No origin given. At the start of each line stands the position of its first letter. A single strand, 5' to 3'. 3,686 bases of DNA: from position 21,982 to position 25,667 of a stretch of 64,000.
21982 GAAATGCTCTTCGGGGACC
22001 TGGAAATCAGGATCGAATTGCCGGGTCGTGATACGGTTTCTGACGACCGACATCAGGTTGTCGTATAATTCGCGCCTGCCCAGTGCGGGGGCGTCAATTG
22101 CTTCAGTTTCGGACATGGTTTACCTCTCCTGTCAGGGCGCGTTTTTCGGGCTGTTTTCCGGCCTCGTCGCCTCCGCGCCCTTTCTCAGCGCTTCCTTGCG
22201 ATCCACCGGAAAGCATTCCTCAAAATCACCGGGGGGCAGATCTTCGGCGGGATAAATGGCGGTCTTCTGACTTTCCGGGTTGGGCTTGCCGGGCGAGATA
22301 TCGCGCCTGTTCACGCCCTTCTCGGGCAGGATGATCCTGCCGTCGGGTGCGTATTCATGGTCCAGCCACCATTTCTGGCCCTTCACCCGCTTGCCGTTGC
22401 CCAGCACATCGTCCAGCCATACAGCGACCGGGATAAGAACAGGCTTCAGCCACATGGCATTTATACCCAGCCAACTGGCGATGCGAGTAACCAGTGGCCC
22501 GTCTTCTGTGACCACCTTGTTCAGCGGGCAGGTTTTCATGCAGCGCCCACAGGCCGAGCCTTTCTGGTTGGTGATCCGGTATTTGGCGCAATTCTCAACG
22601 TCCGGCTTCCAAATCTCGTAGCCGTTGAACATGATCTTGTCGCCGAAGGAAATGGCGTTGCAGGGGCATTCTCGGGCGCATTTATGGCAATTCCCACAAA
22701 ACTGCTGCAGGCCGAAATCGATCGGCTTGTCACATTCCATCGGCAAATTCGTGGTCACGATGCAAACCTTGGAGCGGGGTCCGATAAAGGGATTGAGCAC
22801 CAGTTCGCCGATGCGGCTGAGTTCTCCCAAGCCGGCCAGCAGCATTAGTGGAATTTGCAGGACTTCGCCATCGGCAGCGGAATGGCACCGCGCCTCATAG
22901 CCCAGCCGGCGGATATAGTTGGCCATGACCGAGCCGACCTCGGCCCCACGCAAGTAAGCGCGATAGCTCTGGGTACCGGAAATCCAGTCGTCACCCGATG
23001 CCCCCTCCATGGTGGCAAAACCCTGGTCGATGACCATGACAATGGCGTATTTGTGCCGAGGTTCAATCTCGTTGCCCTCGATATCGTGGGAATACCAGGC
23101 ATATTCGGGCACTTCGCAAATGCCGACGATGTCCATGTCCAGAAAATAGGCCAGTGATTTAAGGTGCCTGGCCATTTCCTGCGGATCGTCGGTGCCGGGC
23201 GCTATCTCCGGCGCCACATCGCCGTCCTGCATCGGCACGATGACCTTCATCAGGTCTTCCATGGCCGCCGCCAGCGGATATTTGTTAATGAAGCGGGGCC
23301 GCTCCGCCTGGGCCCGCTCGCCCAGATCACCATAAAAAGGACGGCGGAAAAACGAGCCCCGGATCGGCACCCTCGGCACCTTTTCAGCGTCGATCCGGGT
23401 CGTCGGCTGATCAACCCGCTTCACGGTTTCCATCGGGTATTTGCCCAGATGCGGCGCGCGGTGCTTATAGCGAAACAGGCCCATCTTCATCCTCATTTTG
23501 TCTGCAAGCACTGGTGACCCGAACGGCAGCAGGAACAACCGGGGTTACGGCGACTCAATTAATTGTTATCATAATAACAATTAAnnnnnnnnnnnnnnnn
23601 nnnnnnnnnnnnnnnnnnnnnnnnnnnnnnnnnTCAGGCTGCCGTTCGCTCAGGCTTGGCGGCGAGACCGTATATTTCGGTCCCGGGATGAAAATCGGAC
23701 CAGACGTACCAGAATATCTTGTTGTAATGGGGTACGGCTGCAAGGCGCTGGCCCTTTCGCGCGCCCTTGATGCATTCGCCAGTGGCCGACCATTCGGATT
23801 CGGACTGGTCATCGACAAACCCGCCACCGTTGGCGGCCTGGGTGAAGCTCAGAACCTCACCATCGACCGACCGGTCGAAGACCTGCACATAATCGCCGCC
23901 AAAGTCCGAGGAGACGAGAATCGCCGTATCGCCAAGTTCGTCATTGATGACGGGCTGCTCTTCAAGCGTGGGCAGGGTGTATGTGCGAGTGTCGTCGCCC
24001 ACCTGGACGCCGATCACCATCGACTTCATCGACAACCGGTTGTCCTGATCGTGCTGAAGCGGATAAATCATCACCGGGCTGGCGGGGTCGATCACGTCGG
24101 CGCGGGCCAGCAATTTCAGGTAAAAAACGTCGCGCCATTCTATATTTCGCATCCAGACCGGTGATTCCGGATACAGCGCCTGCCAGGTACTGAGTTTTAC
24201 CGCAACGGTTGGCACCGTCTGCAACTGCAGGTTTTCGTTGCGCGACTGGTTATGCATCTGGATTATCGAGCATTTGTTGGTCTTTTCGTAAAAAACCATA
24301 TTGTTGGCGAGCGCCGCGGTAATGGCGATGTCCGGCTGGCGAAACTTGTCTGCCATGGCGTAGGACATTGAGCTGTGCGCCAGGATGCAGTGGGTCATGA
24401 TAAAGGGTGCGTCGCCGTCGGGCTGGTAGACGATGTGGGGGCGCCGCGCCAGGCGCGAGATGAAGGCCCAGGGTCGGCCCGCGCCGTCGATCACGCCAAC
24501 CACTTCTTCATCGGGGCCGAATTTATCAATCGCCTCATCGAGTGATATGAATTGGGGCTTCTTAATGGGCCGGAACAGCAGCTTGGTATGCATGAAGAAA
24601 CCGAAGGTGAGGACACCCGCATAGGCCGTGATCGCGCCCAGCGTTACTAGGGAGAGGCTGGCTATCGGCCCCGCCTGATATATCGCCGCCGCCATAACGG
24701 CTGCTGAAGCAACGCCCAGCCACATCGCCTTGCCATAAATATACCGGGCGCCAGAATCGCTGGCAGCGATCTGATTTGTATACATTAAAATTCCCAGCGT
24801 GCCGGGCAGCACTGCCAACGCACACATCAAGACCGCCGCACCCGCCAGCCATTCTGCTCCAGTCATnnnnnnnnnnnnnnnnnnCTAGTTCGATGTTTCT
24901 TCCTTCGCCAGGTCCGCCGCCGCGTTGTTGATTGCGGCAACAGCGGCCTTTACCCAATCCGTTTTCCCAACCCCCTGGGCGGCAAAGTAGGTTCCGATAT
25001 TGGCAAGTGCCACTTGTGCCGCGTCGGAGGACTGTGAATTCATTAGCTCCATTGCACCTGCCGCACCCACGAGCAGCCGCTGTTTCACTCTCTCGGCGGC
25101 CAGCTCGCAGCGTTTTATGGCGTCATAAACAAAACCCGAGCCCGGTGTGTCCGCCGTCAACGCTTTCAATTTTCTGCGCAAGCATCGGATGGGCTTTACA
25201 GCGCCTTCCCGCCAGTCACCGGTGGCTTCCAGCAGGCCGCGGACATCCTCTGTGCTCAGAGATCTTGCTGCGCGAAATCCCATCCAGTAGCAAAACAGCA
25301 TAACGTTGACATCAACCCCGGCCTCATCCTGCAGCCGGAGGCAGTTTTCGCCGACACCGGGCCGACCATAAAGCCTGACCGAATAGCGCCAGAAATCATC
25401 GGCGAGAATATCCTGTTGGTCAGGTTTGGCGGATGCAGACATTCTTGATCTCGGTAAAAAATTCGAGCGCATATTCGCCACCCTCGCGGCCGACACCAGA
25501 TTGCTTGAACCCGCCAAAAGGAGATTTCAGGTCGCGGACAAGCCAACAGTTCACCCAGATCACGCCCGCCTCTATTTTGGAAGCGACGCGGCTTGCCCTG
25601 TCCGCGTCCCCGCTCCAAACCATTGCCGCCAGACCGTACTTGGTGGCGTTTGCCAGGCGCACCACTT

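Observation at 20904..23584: rdhA-like / nitroreductase / marR operon with no rdhB anchor and no Tat signal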

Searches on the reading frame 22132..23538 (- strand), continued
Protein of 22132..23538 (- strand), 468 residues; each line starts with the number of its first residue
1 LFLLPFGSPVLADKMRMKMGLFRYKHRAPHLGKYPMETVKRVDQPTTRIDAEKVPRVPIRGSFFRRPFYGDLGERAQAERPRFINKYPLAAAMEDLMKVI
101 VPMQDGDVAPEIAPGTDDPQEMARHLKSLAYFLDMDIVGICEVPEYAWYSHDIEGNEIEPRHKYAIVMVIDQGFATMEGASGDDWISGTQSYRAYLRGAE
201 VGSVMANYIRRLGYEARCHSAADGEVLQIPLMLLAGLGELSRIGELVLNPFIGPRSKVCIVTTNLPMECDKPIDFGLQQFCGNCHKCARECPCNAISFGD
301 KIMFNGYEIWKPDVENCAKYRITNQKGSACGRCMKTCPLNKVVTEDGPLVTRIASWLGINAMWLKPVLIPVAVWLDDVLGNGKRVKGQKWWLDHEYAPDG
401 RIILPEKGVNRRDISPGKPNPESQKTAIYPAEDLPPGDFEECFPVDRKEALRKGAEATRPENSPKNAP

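Call 18: find_encoding_contigs(protein=P0003, flank=7000, max_places=2)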
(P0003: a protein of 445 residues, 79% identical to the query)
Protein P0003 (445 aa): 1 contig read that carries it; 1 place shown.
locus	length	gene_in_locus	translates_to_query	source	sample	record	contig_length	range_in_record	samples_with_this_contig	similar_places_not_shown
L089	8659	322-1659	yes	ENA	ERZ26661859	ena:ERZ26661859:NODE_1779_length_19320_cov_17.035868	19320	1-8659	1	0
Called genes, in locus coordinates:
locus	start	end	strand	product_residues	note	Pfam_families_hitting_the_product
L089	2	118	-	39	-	?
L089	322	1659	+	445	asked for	-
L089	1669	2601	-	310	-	PF01557:FAA_hydrolase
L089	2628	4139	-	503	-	PF01425:Amidase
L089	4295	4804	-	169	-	PF13474:SnoaL_3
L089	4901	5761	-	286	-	PF04116:FA_hydroxylase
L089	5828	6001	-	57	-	PF07589:PEP_exosort_dom (faint)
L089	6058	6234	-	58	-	PF07589:PEP_exosort_dom (weak)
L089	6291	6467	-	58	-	PF07589:PEP_exosort_dom (weak)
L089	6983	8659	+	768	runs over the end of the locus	PF01494:FAD_binding_3, PF00724:Oxidored_FMN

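Call 24: find_related_loci(query=window:22132-23484:-, collection=metagenome_contigs, flank=5000)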
Query window:22132-23484:- (450 aa) in metagenome_contigs; peptide patterns used: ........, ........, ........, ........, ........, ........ (x = any residue, [..] = any of these).
600 stretches matched a pattern (row limit reached: there are more); 579 encode a relative of the query (tblastn E <= 1e-3); the best 80 are kept; 80 distinct loci.
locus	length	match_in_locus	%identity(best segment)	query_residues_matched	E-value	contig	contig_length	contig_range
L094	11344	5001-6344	75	1-450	0e+0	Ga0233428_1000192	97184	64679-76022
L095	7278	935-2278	75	1-450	0e+0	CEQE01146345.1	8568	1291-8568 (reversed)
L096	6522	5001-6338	74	1-448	0e+0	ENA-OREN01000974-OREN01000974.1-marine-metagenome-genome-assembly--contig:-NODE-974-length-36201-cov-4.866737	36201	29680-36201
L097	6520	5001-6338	74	1-448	0e+0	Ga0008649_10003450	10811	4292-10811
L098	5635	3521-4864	73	1-450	0e+0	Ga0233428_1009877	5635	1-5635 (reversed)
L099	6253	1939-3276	73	1-449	0e+0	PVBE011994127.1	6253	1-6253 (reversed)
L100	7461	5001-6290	61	10-439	0e+0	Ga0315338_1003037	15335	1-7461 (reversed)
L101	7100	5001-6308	60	10-445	0e+0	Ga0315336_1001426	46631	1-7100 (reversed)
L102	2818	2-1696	62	5-434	0e+0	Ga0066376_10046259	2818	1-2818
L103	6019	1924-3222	60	12-445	0e+0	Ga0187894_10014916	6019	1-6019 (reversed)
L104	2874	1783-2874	71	1-356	0e+0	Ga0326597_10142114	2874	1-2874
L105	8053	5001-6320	61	5-445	9e-179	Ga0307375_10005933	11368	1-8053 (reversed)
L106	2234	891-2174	62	5-433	0e+0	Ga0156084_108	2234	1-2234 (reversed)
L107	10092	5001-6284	62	5-433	1e-178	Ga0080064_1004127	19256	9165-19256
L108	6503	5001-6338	58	5-449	8e-179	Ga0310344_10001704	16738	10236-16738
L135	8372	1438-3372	59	12-445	6e-172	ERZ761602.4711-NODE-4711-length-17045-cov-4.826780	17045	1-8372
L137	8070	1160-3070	59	5-433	5e-172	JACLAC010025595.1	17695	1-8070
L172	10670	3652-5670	57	5-432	3e-162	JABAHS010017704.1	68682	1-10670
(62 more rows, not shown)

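Call 38: find_encoding_contigs(protein=P0002, flank=8000, max_places=2)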
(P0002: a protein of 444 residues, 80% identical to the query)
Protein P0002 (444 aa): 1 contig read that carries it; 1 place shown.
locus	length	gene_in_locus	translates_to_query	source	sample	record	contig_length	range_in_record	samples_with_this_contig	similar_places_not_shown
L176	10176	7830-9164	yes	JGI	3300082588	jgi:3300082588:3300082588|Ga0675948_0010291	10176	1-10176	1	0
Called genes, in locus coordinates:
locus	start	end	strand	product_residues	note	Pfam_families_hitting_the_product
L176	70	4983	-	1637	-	PF21075:GDH_ACT1, PF21073:GDH_HM1, PF21076:GDH_ACT2, PF21079:GDH_HM2, PF21077:GDH_ACT3, PF21078:GDH_HM3, PF05088:Bac_GDH_CD, PF21074:GDH_C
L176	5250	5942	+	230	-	PF01656:CbiA, PF07015:VirC1 (weak), PF09140:MipZ (faint), PF10609:ParA (faint), PF13614:AAA_31 (weak)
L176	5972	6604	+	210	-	-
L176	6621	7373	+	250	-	PF07310:PAS_5 (weak)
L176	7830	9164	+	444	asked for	-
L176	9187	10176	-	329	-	?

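Call 61: predict_structure(alignment_id=A3)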
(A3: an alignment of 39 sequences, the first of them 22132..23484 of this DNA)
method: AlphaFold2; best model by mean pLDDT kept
length: 450 residues; sequences in the alignment: 39
mean_pLDDT: 79.2   pTM: 0.86
mean pLDDT of the five models: 79.2, 78.4, 75.9, 75.0, 74.2
residues with pLDDT >= 90: 103; 70-90: 250; 50-70: 86; < 50: 11
segments of 3 or more residues with pLDDT < 50: 160-164, 289-291
pLDDT, mean of each block of 10 residues (from residue 1): 70 81 82 73 71 86 76 88 94 97 98 94 92 83 96 69 57 85 97 98 85 88 63 74 97 86 77 76 60 67 77 67 58 67 75 77 69 78 85 76 75 73 84 81 63
secondary structure, 60 per line:
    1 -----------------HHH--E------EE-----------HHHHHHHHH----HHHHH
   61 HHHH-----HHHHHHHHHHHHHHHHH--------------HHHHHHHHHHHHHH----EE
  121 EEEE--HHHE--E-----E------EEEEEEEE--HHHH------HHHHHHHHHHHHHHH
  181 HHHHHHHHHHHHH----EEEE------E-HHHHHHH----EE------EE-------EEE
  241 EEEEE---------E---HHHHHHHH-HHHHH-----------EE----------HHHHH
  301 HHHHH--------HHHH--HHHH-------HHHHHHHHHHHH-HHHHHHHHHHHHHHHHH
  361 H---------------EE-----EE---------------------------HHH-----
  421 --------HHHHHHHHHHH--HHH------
elements in order: H43-51 H56-64 H70-86 H101-114 E119-124 E146-153 H156-159 H166-193 E198-201 H210-216 E238-245 H259-266 H268-272 H296-305 H314-317 H320-323 H331-342 H344-361 H429-439

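Call 64: fold_search(model_id=the predicted structure, library=pdb)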
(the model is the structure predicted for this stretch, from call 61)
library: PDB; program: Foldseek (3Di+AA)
matches with E <= 10: 101; with E <= 0.001: 46
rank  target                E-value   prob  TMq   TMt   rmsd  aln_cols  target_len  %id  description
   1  6zxx_C                2.3e-46  1.00  0.87  0.57   2.6       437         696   51  Catabolic reductive dehalogenase NpRdhA, N-terminally tagged. (released 2020-09-16)
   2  6zy1_B                4.8e-46  1.00  0.87  0.57   2.5       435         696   52  Catabolic reductive dehalogenase NpRdhA, N-terminally tagged in complex with 3-bromo-4-hydroxybenzoic acid (released 2020-09-16)
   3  6zxx_A                6.5e-46  1.00  0.87  0.57   2.6       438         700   51  Catabolic reductive dehalogenase NpRdhA, N-terminally tagged. (released 2020-09-16)
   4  6zxx_B                1.2e-45  1.00  0.86  0.57   2.5       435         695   52  Catabolic reductive dehalogenase NpRdhA, N-terminally tagged. (released 2020-09-16)
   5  6zy1_C                1.5e-45  1.00  0.86  0.57   2.5       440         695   51  Catabolic reductive dehalogenase NpRdhA, N-terminally tagged in complex with 3-bromo-4-hydroxybenzoic acid (released 2020-09-16)
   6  6zxu_B                1.6e-45  1.00  0.86  0.57   2.6       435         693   52  Catabolic reductive dehalogenase NpRdhA, N-terminally tagged. (released 2020-09-16)
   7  6zxu_C                1.9e-45  1.00  0.87  0.57   2.6       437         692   51  Catabolic reductive dehalogenase NpRdhA, N-terminally tagged. (released 2020-09-16)
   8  6zxu_A                2.0e-45  1.00  0.88  0.57   2.7       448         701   51  Catabolic reductive dehalogenase NpRdhA, N-terminally tagged. (released 2020-09-16)
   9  4ras_B                3.1e-45  1.00  0.86  0.57   2.5       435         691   52  Reductive dehalogenase structure suggests a mechanism for B12-dependent dehalogenation (released 2014-10-15)
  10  6zy0_A                3.7e-45  1.00  0.87  0.57   2.6       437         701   51  Catabolic reductive dehalogenase NpRdhA, N-terminally tagged, K488Q variant (released 2020-09-16)
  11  6zy0_C                4.2e-45  1.00  0.86  0.57   2.6       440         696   51  Catabolic reductive dehalogenase NpRdhA, N-terminally tagged, K488Q variant (released 2020-09-16)
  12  6zy0_B                6.3e-45  1.00  0.86  0.57   2.5       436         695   51  Catabolic reductive dehalogenase NpRdhA, N-terminally tagged, K488Q variant (released 2020-09-16)
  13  4ras_C                6.3e-45  1.00  0.87  0.57   2.6       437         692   51  Reductive dehalogenase structure suggests a mechanism for B12-dependent dehalogenation (released 2014-10-15)
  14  4ras_A                1.4e-44  1.00  0.87  0.57   2.6       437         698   51  Reductive dehalogenase structure suggests a mechanism for B12-dependent dehalogenation (released 2014-10-15)
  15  8q4h_A                9.0e-16  1.00  0.49  0.44   8.7       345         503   23  a membrane-bound menaquinol:organohalide oxidoreductase complex RDH complex (released 2023-10-18)
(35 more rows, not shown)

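Call 67: list_cluster_members(proteins=[window:22132-23484:-, window:21349-22116:-, window:20904-21359:-, window:55790-57601:-])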
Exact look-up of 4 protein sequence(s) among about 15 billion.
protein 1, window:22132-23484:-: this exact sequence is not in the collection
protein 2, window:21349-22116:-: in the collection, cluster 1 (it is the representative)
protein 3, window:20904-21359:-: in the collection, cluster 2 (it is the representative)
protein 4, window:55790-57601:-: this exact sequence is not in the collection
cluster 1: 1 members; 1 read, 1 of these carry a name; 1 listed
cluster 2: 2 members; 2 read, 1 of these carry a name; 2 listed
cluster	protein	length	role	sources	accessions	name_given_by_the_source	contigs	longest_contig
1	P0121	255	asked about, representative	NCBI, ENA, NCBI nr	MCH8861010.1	MAG: nitroreductase family protein [Proteobacteria bacterium] | nitroreductase family protein [Pseudomonadota bacterium]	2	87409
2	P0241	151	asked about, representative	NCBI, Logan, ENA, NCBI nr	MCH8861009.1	MAG: MarR family transcriptional regulator [Proteobacteria bacterium] | MarR family transcriptional regulator [Pseudomonadota bacterium]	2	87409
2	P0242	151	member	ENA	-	-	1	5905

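Call 80: search_protein_families(library=pfam, proteins=[L065:8099-9619:+, L137:6133-6831:+, L135:5139-5660:-, L026:6624-7145:-, L172:7834-8319:+], max_evalue=0.001)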
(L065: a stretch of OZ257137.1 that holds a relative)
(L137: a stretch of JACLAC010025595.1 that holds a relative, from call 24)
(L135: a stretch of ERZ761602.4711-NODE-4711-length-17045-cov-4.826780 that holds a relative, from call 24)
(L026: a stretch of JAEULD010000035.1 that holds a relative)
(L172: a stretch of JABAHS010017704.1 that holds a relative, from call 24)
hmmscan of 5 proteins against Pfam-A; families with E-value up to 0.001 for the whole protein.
L065:8099-9619:+ (507 aa): 1 family
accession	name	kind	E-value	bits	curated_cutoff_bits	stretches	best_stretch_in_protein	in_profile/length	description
PF00881.29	Nitroreductase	-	4.9e-22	79.3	23.5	1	316-485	1-167/167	Nitroreductase family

L137:6133-6831:+ (233 aa): 2 families
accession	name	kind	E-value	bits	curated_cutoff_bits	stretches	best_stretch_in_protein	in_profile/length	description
PF00881.29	Nitroreductase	-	6e-22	79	23.5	1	42-209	3-167/167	Nitroreductase family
PF14512.11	TM1586_NiRdase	-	0.00023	21.3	27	0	59-86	160-187/215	Putative TM nitroreductase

L135:5139-5660:- (174 aa): 4 families
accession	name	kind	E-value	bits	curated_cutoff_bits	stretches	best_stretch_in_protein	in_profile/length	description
PF12802.13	MarR_2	-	1e-12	48.5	27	1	65-122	2-61/61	MarR family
PF01047.28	MarR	-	1.2e-07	31.9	24.6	1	80-123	16-59/59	MarR family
PF13463.12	HTH_27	-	1.1e-05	26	22.2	1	93-131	31-68/68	Winged helix DNA-binding domain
PF22381.2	Staph_reg_Sar_Rot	-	0.00021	21.8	27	1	57-135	3-82/85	Transcriptional regulator SarA/Rot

L026:6624-7145:- (174 aa): 4 families
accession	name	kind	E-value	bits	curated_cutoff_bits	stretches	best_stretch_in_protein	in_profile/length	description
PF12802.13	MarR_2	-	1.1e-12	48.3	27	1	65-122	2-61/61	MarR family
PF01047.28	MarR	-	1.3e-07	31.9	24.6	1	80-123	16-59/59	MarR family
PF13463.12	HTH_27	-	1.2e-05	26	22.2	1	93-131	31-68/68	Winged helix DNA-binding domain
PF22381.2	Staph_reg_Sar_Rot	-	0.00049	20.6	27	1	58-135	4-82/85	Transcriptional regulator SarA/Rot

L172:7834-8319:+ (162 aa): 5 families
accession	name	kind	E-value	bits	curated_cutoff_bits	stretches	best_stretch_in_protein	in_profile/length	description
PF01047.28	MarR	-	9.5e-13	48.3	24.6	1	42-99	1-58/59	MarR family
PF12802.13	MarR_2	-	1.8e-11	44.5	27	1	41-99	2-61/61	MarR family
PF22381.2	Staph_reg_Sar_Rot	-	1.3e-09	38.4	27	1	32-115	2-85/85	Transcriptional regulator SarA/Rot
PF13463.12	HTH_27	-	2.8e-06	27.9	22.2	1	42-108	1-68/68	Winged helix DNA-binding domain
PF01978.25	TrmB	-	4.7e-05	23.6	25.6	1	37-94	1-58/68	Sugar-specific transcriptional regulator TrmB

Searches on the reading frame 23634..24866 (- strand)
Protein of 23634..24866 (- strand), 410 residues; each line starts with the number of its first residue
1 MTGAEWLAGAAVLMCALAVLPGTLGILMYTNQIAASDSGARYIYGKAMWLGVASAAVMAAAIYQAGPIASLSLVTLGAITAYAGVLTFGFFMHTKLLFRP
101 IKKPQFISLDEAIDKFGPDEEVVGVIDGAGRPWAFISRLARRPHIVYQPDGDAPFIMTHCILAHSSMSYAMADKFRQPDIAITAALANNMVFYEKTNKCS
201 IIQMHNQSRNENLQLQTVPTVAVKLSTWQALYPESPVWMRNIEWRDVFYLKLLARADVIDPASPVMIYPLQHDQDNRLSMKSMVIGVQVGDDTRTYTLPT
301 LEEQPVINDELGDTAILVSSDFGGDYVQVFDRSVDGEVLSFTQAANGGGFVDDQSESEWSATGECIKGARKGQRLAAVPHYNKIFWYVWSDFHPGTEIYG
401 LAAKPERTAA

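Call 3: search_protein_families(library=pfam, proteins=[window:23634-24866:-], max_evalue=0.01)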
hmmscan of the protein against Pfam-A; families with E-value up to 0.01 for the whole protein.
window:23634-24866:- (410 aa): 1 family
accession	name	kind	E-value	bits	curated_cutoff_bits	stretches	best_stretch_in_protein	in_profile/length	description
PF11376.13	DUF3179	-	9.6e-36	124.1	27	1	101-396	7-292/292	Protein of unknown function (DUF3179)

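Call 4: search_protein_families(library=ncbifam, proteins=[window:23634-24866:-], max_evalue=0.01)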
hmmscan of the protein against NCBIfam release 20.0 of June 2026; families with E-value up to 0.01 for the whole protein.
window:23634-24866:- (410 aa): 0 families

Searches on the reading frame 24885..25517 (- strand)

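Call 3: search_protein_families(library=pfam, proteins=[window:24885-25517:-], max_evalue=0.01)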
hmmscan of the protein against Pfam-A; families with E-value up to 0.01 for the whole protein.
window:24885-25517:- (210 aa): 1 family
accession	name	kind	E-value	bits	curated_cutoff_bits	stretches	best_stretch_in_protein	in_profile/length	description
PF09523.15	DUF2390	-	1.7e-27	96.2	25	1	41-149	1-106/106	Protein of unknown function (DUF2390)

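Call 4: search_protein_families(library=ncbifam, proteins=[window:24885-25517:-], max_evalue=0.01)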
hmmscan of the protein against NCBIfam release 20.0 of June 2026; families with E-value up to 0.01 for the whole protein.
window:24885-25517:- (210 aa): 1 family
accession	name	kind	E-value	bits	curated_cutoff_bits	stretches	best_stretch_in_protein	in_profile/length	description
TIGR02444.1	TIGR02444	hypoth_equivalog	3.1e-25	88.8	48.3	1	40-151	2-114/116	TIGR02444 family protein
